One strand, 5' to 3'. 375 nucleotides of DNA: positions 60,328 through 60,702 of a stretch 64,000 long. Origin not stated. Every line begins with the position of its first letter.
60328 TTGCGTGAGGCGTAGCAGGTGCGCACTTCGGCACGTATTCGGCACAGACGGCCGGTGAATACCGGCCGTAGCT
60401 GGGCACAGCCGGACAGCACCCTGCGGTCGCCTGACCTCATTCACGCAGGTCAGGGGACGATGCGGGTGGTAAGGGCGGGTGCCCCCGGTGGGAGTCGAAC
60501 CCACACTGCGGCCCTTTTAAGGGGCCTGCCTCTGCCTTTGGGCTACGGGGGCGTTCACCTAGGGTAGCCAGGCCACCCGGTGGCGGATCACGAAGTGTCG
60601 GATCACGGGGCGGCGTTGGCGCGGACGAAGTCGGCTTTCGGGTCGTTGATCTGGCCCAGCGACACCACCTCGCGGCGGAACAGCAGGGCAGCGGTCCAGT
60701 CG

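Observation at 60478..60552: Well-folded tRNA with anticodon UAA but class-I architecture, serving as an integration site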

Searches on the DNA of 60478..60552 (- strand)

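Call 14: search_dna_similar(query=window:60478-60552:-, collection=phages, mode=distant, max_evalue=0.01, max_rows=30)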
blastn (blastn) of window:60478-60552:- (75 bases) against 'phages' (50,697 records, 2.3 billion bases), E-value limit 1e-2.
Records with a match: 52; places in all: 52; records where one place covers at least 80% of the query: 38.
Best place of each record, by identity: >=99% 6; 95-99% 1; 90-95% 3; 80-90% 12; 60-80% 30.
By first word of the organism name: Streptomyces 22; Gordonia 8; Mycobacterium 6; Pseudomonas 5; Cyanophage 2; Prochlorococcus 2; Rhodococcus 2; Sinorhizobium 1; Bacteriophage 1; Thermobifida 1; and 2 more.
By host as written in the record: Streptomyces griseus ATCC 10137 9; Streptomyces lividans JI 1326 7; Gordonia terrae 3612 6; Mycobacterium smegmatis mc2 155 4; Pseudomonas aeruginosa 4; Streptomyces scabiei RL-34 2; Streptomyces sanglieri UNT16F27A 2; Prochlorococcus NATL2A 2; and 13 more.
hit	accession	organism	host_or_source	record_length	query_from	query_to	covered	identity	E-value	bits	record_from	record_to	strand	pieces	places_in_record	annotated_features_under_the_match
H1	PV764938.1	Sinorhizobium phage Phosso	Sinohrizobium meliloti NRRL L-50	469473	1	75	100%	83.3%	3e-11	73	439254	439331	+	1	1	tRNA-Leu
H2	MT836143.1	Bacteriophage sp.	human fecal samples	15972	1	74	99%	82.9%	3e-11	73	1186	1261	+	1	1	record has no annotation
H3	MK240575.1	Thermobifida phage P318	Thermobifida fusca NTU22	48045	1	74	99%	77.6%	2e-6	56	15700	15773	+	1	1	none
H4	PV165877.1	Streptomyces phage CeilingFan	Streptomyces griseus ATCC 10137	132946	1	74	99%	74.7%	1e-3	47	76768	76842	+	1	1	114: tRNA-Leu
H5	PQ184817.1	Streptomyces phage Jollison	Streptomyces lividans JI 1326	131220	1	74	99%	74.7%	1e-3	47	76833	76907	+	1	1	114: tRNA-Leu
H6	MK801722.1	Streptomyces phage Birchlyn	Streptomyces griseus ATCC 10137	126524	1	74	99%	74.7%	1e-3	47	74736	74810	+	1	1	112: tRNA-Leu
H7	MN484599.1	Streptomyces phage Wipeout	Streptomyces griseus ATCC 10137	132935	1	74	99%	74.7%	1e-3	47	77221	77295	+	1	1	112: tRNA-Leu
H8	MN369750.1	Streptomyces phage TomSawyer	Streptomyces griseus ATCC 10137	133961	1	74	99%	74.7%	1e-3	47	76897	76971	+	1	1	115: tRNA-Leu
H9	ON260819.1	Streptomyces phage SaltySpitoon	Streptomyces griseus ATCC 10137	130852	1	74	99%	74.7%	1e-3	47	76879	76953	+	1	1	114: tRNA-Leu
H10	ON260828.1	Streptomyces phage Quaran19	Streptomyces griseus ATCC 10137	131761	1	74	99%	74.7%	1e-3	47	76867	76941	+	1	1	114: tRNA-Leu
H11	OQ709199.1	Streptomyces phage PumpkinSpice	Streptomyces griseofuscus ATCC 23916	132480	1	74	99%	74.7%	1e-3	47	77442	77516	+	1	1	115: tRNA-Leu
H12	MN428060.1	Streptomyces phage IchabodCrane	Streptomyces scabiei RL-34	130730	1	74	99%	74.7%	1e-3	47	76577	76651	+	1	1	112: tRNA-Leu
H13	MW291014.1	Streptomyces phage MindFlayer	Streptomyces mirabilis NRRL B-2400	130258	1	74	99%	74.7%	1e-3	47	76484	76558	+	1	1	112: tRNA-Leu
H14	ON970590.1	Streptomyces phage JimJam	Streptomyces griseus ATCC 10137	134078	1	74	99%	74.7%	1e-3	47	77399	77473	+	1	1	116: tRNA-Leu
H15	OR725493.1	Streptomyces phage Spelly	Streptomyces griseus ATCC 10137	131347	1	74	99%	74.7%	1e-3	47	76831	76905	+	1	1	115: tRNA-Leu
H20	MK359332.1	Streptomyces phage Genie2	Streptomyces lividans JI 1326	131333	8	74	89%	77.6%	8e-6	55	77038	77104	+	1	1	115: tRNA-Leu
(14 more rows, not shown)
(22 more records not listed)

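Call 15: search_dna_similar(query=window:60478-60552:-, collection=plasmids, mode=distant, max_evalue=0.01, max_rows=30)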
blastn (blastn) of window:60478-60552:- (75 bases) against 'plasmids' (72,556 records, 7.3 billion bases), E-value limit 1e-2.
Records with a match: 5; places in all: 6; records where one place covers at least 80% of the query: 5.
Best place of each record, by identity: 80-90% 1; 60-80% 4.
By first word of the organism name: Nonomuraea 2; Tsukamurella 1; Arthrobacter 1; Nocardia 1.
By predicted mobility (MOB-suite, as given by PLSDB): non-mobilizable 5.
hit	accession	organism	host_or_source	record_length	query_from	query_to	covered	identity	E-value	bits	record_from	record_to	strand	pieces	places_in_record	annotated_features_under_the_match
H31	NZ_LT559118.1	Nonomuraea gerenzanensis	-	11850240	1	74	99%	86.5%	3e-16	90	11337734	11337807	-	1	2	none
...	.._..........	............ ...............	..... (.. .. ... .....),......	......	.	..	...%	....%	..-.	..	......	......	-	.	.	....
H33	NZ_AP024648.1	Arthrobacter sp. StoSoilB13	-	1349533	1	74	99%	78.7%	2e-7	61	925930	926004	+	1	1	record has no annotation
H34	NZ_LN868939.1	Nocardia farcinica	not known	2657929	1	74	99%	77.9%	2e-5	55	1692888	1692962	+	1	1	none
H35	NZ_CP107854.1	Nonomuraea sp. NBC_00507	-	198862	5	68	85%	77.3%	4e-3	47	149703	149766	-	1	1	none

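Call 16: search_dna_similar(query=window:60478-60552:-, collection=phages, mode=distant, max_evalue=0.01, max_rows=60, rows=spread)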
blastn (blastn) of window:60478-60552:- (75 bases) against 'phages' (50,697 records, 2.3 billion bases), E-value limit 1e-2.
Records with a match: 52; places in all: 52; records where one place covers at least 80% of the query: 38.
Best place of each record, by identity: >=99% 6; 95-99% 1; 90-95% 3; 80-90% 12; 60-80% 30.
By first word of the organism name: Streptomyces 22; Gordonia 8; Mycobacterium 6; Pseudomonas 5; Cyanophage 2; Prochlorococcus 2; Rhodococcus 2; Sinorhizobium 1; Bacteriophage 1; Thermobifida 1; and 2 more.
By host as written in the record: Streptomyces griseus ATCC 10137 9; Streptomyces lividans JI 1326 7; Gordonia terrae 3612 6; Mycobacterium smegmatis mc2 155 4; Pseudomonas aeruginosa 4; Streptomyces scabiei RL-34 2; Streptomyces sanglieri UNT16F27A 2; Prochlorococcus NATL2A 2; and 13 more.
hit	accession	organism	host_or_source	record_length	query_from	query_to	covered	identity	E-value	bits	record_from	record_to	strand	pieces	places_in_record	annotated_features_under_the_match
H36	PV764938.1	Sinorhizobium phage Phosso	Sinohrizobium meliloti NRRL L-50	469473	1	75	100%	83.3%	3e-11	73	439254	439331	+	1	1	tRNA-Leu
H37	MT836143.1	Bacteriophage sp.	human fecal samples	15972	1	74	99%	82.9%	3e-11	73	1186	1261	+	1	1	record has no annotation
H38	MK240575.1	Thermobifida phage P318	Thermobifida fusca NTU22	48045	1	74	99%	77.6%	2e-6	56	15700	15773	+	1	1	none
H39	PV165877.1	Streptomyces phage CeilingFan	Streptomyces griseus ATCC 10137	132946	1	74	99%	74.7%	1e-3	47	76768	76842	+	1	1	114: tRNA-Leu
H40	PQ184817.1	Streptomyces phage Jollison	Streptomyces lividans JI 1326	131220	1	74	99%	74.7%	1e-3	47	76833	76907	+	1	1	114: tRNA-Leu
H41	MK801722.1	Streptomyces phage Birchlyn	Streptomyces griseus ATCC 10137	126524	1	74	99%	74.7%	1e-3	47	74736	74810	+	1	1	112: tRNA-Leu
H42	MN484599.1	Streptomyces phage Wipeout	Streptomyces griseus ATCC 10137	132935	1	74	99%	74.7%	1e-3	47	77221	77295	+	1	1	112: tRNA-Leu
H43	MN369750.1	Streptomyces phage TomSawyer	Streptomyces griseus ATCC 10137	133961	1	74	99%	74.7%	1e-3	47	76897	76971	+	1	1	115: tRNA-Leu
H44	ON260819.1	Streptomyces phage SaltySpitoon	Streptomyces griseus ATCC 10137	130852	1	74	99%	74.7%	1e-3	47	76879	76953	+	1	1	114: tRNA-Leu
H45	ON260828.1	Streptomyces phage Quaran19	Streptomyces griseus ATCC 10137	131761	1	74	99%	74.7%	1e-3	47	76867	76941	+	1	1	114: tRNA-Leu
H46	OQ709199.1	Streptomyces phage PumpkinSpice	Streptomyces griseofuscus ATCC 23916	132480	1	74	99%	74.7%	1e-3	47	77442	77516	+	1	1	115: tRNA-Leu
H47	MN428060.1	Streptomyces phage IchabodCrane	Streptomyces scabiei RL-34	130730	1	74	99%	74.7%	1e-3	47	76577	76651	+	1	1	112: tRNA-Leu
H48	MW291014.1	Streptomyces phage MindFlayer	Streptomyces mirabilis NRRL B-2400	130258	1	74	99%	74.7%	1e-3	47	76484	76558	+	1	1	112: tRNA-Leu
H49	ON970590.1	Streptomyces phage JimJam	Streptomyces griseus ATCC 10137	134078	1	74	99%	74.7%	1e-3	47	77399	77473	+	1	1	116: tRNA-Leu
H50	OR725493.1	Streptomyces phage Spelly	Streptomyces griseus ATCC 10137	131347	1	74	99%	74.7%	1e-3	47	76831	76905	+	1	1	115: tRNA-Leu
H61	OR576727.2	Myxococcus phage Mx1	Myxococcus sp.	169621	1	66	88%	77.6%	9e-5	51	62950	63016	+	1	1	tRNA-Leu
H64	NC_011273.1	Mycobacterium phage Myrna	Mycobacterium smegmatis str. MC2 155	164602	4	63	80%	80.6%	3e-4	49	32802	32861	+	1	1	82: tRNA-Leu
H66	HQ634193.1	Cyanophage P-RSM6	Prochlorococcus NATL2A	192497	7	66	80%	80.3%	8e-6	54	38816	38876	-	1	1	tRNA-Leu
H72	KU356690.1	Pseudomonas phage ZC03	Pseudomonas aeruginosa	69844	7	66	80%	77.0%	4e-3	45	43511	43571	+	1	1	tRNA-Leu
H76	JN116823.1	Rhodococcus phage REQ2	Rhodococcus equi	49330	32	74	57%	86.4%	1e-3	46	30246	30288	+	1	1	none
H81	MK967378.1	Gordonia phage Trax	Gordonia terrae 3612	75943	47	74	37%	100.0%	3e-5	52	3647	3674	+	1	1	none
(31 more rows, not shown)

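Call 17: get_annotated_region(hit=H31, flank=6000)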
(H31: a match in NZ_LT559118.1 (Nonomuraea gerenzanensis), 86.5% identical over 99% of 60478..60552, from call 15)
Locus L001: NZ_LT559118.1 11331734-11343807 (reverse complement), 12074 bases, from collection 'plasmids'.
description: Nonomuraea gerenzanensis isolate nono1 plasmid I, complete sequence
organism: Nonomuraea gerenzanensis (NCBI taxid 93944)
taxonomy: Bacteria; Actinomycetota; Actinomycetes; Streptosporangiales; Streptosporangiaceae; Nonomuraea; Nonomuraea gerenzanensis
host: -; source: -; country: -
typing (MOB-suite, as given by PLSDB): non-mobilizable
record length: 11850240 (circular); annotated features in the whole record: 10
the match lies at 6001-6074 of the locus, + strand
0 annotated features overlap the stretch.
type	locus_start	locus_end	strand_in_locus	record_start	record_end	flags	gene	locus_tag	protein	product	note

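Call 18: get_annotated_region(hit=H1, flank=1500)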
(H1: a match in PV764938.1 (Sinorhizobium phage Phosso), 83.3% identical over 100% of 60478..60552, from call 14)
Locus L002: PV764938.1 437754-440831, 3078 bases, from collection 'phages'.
description: Sinorhizobium phage Phosso, complete genome.
organism: Sinorhizobium phage Phosso (NCBI taxid 3435197)
taxonomy: Viruses
host: Sinohrizobium meliloti NRRL L-50; source: soil; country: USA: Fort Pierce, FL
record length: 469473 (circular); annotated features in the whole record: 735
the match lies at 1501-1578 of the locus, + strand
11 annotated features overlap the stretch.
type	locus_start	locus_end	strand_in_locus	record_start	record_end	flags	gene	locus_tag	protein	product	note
CDS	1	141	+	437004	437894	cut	-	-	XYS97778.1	hypothetical protein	669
CDS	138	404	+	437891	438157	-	-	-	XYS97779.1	hypothetical protein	671; 670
tRNA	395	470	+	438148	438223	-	-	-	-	tRNA-Ile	tRNA-Ile(gat)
tRNA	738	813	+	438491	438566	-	-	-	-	tRNA-Val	tRNA-Val(tac)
CDS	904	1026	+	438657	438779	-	-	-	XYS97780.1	hypothetical protein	673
CDS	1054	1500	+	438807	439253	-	-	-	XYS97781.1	hypothetical protein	674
tRNA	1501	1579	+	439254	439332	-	-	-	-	tRNA-Leu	tRNA-Leu(taa)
CDS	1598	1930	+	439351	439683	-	-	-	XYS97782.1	hypothetical protein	676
tRNA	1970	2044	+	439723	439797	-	-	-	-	tRNA-Gln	tRNA-Gln(ttg)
CDS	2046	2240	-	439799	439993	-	-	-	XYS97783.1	hypothetical protein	678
CDS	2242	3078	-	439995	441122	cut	-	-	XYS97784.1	hypothetical protein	679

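Call 19: get_annotated_region(hit=H20, flank=3000)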
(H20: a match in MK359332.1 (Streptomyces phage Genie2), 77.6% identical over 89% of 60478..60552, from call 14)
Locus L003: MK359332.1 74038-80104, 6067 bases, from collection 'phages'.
description: Streptomyces phage Genie2, complete genome.
organism: Streptomyces phage Genie2 (NCBI taxid 2502445)
taxonomy: Viruses; Duplodnaviria; Heunggongvirae; Uroviricota; Caudoviricetes; Stanwilliamsviridae; Boydwoodruffvirinae; Karimacvirus; Streptomyces virus Yaboi
host: Streptomyces lividans JI 1326; source: soil; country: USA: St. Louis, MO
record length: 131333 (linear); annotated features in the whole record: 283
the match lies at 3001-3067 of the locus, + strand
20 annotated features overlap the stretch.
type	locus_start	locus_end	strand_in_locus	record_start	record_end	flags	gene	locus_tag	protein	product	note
CDS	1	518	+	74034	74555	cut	110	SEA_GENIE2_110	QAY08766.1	nucleotidyltransferase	Nucleotidyl transferase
CDS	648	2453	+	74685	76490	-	111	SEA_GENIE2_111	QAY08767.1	FtsK-like DNA translocase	-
CDS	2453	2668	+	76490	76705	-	112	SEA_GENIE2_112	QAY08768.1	hypothetical protein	-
tRNA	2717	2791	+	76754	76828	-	113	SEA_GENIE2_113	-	tRNA-Ile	tRNA-Ile(tat)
CDS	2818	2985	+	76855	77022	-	114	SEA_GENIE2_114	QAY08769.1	hypothetical protein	-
tRNA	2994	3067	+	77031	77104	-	115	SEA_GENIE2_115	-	tRNA-Leu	tRNA-Leu(taa)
CDS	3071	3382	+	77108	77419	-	116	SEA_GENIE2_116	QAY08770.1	hypothetical protein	-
CDS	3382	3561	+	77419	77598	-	117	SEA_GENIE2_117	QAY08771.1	hypothetical protein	-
tRNA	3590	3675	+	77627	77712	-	118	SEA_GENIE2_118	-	tRNA-Ser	tRNA-Ser(gga)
CDS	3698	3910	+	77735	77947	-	119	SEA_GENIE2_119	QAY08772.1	hypothetical protein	-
tRNA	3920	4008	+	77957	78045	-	120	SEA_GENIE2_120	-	tRNA-Ser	tRNA-Ser(tga)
CDS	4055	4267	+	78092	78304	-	121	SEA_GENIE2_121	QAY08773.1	hypothetical protein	-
CDS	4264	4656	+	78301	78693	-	122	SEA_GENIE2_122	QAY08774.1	hypothetical protein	-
CDS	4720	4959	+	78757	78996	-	123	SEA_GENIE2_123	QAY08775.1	hypothetical protein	-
CDS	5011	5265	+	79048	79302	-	124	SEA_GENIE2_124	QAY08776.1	hypothetical protein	-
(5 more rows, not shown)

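Call 20: get_annotated_region(hit=H32, flank=5000)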
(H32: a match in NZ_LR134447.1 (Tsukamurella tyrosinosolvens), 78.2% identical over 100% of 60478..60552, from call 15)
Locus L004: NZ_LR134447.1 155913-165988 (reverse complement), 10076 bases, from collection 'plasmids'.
description: Tsukamurella tyrosinosolvens strain NCTC13231 plasmid 5, complete sequence
organism: Tsukamurella tyrosinosolvens (NCBI taxid 57704)
taxonomy: Bacteria; Actinomycetota; Actinomycetes; Mycobacteriales; Tsukamurellaceae; Tsukamurella; Tsukamurella tyrosinosolvens
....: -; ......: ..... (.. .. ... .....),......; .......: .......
typing (MOB-suite, as given by PLSDB): non-mobilizable
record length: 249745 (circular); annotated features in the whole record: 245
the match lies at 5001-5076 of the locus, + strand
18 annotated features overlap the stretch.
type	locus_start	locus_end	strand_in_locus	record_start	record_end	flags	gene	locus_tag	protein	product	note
CDS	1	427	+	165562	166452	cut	-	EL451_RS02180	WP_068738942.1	acyl-CoA thioesterase domain-containing protein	-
CDS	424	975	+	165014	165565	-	-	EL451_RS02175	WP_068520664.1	hypothetical protein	-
CDS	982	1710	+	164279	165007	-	-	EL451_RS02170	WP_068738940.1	rhomboid family intramembrane serine protease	-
CDS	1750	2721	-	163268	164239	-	-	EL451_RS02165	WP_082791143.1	cytochrome c oxidase assembly protein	-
CDS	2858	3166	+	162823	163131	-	-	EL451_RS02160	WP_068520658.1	helix-turn-helix domain-containing protein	-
CDS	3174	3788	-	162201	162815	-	-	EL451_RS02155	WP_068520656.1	response regulator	GO:0000160 - phosphorelay signal transduction system [Evidence IEA]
CDS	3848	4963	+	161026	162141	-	-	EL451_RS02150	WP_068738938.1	alpha/beta hydrolase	-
CDS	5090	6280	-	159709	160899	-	-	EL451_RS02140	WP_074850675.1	site-specific integrase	GO:0015074 - DNA integration [Evidence IEA]; GO:0006310 - DNA recombination [Evidence IEA]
CDS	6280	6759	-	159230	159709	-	-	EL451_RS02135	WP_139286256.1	helix-turn-helix transcriptional regulator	-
CDS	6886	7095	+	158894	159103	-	-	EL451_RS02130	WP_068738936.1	helix-turn-helix domain-containing protein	-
CDS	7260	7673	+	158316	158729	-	-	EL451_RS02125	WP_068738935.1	hypothetical protein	-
CDS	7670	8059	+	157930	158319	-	-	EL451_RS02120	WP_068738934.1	hypothetical protein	-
CDS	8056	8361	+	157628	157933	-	-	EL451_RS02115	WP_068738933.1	hypothetical protein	-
CDS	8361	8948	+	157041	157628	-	-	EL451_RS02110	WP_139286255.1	hypothetical protein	-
CDS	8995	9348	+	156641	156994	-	-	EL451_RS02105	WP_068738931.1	hypothetical protein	-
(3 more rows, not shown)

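Call 21: get_annotated_region(hit=H33, flank=5000)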
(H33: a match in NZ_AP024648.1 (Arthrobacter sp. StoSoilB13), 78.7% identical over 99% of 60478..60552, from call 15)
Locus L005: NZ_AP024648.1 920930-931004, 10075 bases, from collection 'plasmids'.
description: Arthrobacter sp. StoSoilB13 plasmid StoSoilB13-1, complete sequence
organism: Arthrobacter sp. StoSoilB13 (NCBI taxid 2830993)
taxonomy: Bacteria; Actinomycetota; Actinomycetes; Micrococcales; Micrococcaceae; Arthrobacter; Arthrobacter sp. StoSoilB13
host: -; source: -; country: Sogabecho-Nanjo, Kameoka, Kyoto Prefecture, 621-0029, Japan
typing (MOB-suite, as given by PLSDB): non-mobilizable
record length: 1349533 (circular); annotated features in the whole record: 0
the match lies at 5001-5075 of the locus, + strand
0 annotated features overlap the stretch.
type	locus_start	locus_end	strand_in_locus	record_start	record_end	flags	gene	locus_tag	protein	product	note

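Call 22: get_annotated_region(hit=H34, flank=5000)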
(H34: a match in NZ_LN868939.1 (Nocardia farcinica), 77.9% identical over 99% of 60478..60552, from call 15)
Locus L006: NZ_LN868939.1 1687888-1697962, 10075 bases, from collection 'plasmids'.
description: Nocardia farcinica strain NCTC11134 plasmid 2, complete sequence
organism: Nocardia farcinica (NCBI taxid 37329)
taxonomy: Bacteria; Actinomycetota; Actinomycetes; Mycobacteriales; Nocardiaceae; Nocardia; Nocardia farcinica
host: -; source: not known; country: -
typing (MOB-suite, as given by PLSDB): non-mobilizable
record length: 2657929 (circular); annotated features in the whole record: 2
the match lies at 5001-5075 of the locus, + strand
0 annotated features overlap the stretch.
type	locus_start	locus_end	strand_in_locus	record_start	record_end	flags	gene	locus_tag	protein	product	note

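Call 23: get_annotated_region(hit=H35, flank=5000)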
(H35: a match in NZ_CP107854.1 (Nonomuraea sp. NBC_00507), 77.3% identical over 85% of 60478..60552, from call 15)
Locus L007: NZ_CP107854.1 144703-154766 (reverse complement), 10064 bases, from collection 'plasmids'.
description: Nonomuraea sp. NBC_00507 plasmid unnamed1, complete sequence
organism: Nonomuraea sp. NBC_00507 (NCBI taxid 2976002)
taxonomy: Bacteria; Actinomycetota; Actinomycetes; Streptosporangiales; Streptosporangiaceae; Nonomuraea; Nonomuraea sp. NBC 00507
host: -; source: -; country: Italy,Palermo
typing (MOB-suite, as given by PLSDB): non-mobilizable
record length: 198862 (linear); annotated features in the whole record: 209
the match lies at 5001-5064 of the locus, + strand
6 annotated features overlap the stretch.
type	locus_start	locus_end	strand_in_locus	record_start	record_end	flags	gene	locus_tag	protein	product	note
CDS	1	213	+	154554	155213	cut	-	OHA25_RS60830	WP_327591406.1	peptidase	-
CDS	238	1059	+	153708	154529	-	-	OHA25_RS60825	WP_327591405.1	M55 family metallopeptidase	-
CDS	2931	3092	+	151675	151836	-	-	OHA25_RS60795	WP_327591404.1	hypothetical protein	-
CDS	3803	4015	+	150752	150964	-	-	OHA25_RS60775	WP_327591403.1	hypothetical protein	-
CDS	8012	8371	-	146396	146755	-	-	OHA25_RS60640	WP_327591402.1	STAS domain-containing protein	-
CDS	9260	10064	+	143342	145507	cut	-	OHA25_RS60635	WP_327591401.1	hypothetical protein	-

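Call 24: get_annotated_region(hit=H38, flank=2500)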
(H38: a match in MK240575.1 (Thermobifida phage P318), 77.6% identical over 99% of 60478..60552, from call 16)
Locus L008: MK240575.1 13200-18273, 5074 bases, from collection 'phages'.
description: Thermobifida phage P318, complete genome.
organism: Thermobifida phage P318 (NCBI taxid 2500138)
taxonomy: Viruses; Duplodnaviria; Heunggongvirae; Uroviricota; Caudoviricetes
host: Thermobifida fusca NTU22; source: -; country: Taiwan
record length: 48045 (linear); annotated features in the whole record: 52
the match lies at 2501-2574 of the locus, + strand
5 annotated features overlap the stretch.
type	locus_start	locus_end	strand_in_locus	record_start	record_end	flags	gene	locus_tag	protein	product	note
CDS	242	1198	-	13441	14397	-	-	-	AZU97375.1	exonuclease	orf15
CDS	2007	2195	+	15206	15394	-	-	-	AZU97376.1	CBS domain-containing protein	orf16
CDS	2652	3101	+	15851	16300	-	-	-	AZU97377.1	terminase small subunit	orf17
CDS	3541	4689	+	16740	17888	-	-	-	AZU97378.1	terminase large subunit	orf18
CDS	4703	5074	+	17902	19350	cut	-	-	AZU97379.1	portal protein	orf19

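Call 25: get_annotated_region(hit=H37, flank=1500)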
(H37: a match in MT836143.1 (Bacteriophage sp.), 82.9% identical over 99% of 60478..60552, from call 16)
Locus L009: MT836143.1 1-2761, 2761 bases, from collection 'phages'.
description: UNVERIFIED: Bacteriophage sp. clone scaffold_1521 genomic sequence.
organism: Bacteriophage sp. (NCBI taxid 38018)
taxonomy: Viruses
host: -; source: human fecal samples; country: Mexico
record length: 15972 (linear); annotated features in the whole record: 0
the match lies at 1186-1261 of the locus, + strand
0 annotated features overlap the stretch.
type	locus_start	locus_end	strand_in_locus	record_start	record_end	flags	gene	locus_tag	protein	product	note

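Call 54: get_annotated_region(hit=H66, flank=300)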
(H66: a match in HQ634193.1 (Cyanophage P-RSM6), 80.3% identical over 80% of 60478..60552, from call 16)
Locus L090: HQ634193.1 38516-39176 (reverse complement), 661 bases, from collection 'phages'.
description: Cyanophage P-RSM6 genomic sequence.
organism: Cyanophage P-RSM6 (NCBI taxid 929832)
taxonomy: Viruses; Duplodnaviria; Heunggongvirae; Uroviricota; Caudoviricetes; Kyanoviridae
host: Prochlorococcus NATL2A; source: Red Sea; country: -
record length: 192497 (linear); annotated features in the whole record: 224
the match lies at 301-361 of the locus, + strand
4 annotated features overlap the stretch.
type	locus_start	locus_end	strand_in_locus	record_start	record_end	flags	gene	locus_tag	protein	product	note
tRNA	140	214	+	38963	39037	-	-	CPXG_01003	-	tRNA-Ile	-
tRNA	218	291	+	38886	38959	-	-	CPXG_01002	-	tRNA-Arg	-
tRNA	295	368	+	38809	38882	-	-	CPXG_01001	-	tRNA-Leu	-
CDS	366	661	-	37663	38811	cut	-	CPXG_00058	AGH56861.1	hypothetical protein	similar to gp165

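Call 55: get_annotated_region(hit=H72, flank=300)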
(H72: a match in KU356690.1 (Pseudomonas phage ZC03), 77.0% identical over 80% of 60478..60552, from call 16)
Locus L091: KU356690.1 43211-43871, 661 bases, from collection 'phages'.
description: Pseudomonas phage ZC03, complete genome.
organism: Pseudomonas phage ZC03 (NCBI taxid 1622115)
taxonomy: Viruses; Duplodnaviria; Heunggongvirae; Uroviricota; Caudoviricetes; Schitoviridae; Zicotriavirus; Zicotriavirus ZC03
host: Pseudomonas aeruginosa; source: Composting; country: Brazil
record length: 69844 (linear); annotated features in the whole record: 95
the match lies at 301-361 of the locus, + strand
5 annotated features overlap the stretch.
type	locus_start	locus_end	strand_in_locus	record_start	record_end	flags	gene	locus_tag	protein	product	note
tRNA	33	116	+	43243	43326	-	-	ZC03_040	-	tRNA-Leu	-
tRNA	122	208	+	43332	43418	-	-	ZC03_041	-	tRNA-Ser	-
tRNA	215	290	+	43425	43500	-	-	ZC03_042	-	tRNA-Thr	-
tRNA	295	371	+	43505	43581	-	-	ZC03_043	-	tRNA-Leu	-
CDS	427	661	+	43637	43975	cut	-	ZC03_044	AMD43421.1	hypothetical protein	-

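Call 56: get_annotated_region(hit=H64, flank=300)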
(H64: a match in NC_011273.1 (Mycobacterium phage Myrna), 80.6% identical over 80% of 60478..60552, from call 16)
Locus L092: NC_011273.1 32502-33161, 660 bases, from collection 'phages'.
description: Mycobacterium phage Myrna, complete genome.
organism: Mycobacterium phage Myrna (NCBI taxid 546805)
taxonomy: Viruses; Duplodnaviria; Heunggongvirae; Uroviricota; Caudoviricetes; Ceeclamvirinae; Myrnavirus; Myrnavirus myrna
host: Mycobacterium smegmatis str. MC2 155; source: -; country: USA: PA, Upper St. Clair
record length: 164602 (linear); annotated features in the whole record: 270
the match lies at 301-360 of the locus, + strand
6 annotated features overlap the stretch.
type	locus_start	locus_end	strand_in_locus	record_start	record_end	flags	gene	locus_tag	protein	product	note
tRNA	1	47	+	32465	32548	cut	79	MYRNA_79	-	tRNA-Ser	-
tRNA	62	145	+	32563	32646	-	80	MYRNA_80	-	tRNA-Ser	-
tRNA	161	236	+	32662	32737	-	81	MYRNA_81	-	tRNA-Leu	-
tRNA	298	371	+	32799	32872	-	82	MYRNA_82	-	tRNA-Leu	-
tRNA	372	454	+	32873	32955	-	83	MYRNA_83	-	tRNA-Leu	-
CDS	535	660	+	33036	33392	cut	84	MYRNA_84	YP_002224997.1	gp84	-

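Call 57: get_annotated_region(hit=H61, flank=300)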
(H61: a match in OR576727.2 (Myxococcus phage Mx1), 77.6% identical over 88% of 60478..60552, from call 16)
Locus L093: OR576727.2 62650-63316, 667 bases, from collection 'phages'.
description: Myxococcus phage Mx1, complete genome.
organism: Myxococcus phage Mx1 (NCBI taxid 2994995)
taxonomy: Viruses; Duplodnaviria; Heunggongvirae; Uroviricota; Caudoviricetes
host: Myxococcus sp.; source: cow dung; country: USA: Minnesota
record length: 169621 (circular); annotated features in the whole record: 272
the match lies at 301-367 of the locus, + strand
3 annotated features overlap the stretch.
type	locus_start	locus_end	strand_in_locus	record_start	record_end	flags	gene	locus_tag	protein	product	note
CDS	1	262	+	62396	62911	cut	-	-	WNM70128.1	hypothetical protein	-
tRNA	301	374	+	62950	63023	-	-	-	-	tRNA-Leu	-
CDS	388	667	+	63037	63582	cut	-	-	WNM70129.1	HNH endonuclease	-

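Call 58: get_annotated_region(hit=H76, flank=2500)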
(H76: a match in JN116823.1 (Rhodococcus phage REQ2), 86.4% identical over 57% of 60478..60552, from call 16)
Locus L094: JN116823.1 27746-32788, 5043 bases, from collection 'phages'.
description: Rhodococcus phage REQ2, complete genome.
organism: Rhodococcus phage REQ2 (NCBI taxid 1109713)
taxonomy: Viruses; Duplodnaviria; Heunggongvirae; Uroviricota; Caudoviricetes
host: Rhodococcus equi; source: wastewater; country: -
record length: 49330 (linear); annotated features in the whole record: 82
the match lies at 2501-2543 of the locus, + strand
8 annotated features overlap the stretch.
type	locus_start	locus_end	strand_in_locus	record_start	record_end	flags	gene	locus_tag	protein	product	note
CDS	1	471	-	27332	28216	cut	-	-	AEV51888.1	hypothetical protein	Orf34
CDS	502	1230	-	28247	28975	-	-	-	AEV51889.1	putative excisionase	Orf35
CDS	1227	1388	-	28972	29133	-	-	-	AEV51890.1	hypothetical protein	Orf36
CDS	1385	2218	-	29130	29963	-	-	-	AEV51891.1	hypothetical protein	Orf37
CDS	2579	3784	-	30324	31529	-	-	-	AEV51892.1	phage integrase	Orf38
CDS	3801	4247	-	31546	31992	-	-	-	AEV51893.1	hypothetical protein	Orf39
CDS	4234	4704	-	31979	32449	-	-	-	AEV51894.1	hypothetical protein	Orf40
CDS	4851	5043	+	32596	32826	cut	-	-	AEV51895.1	hypothetical protein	Orf41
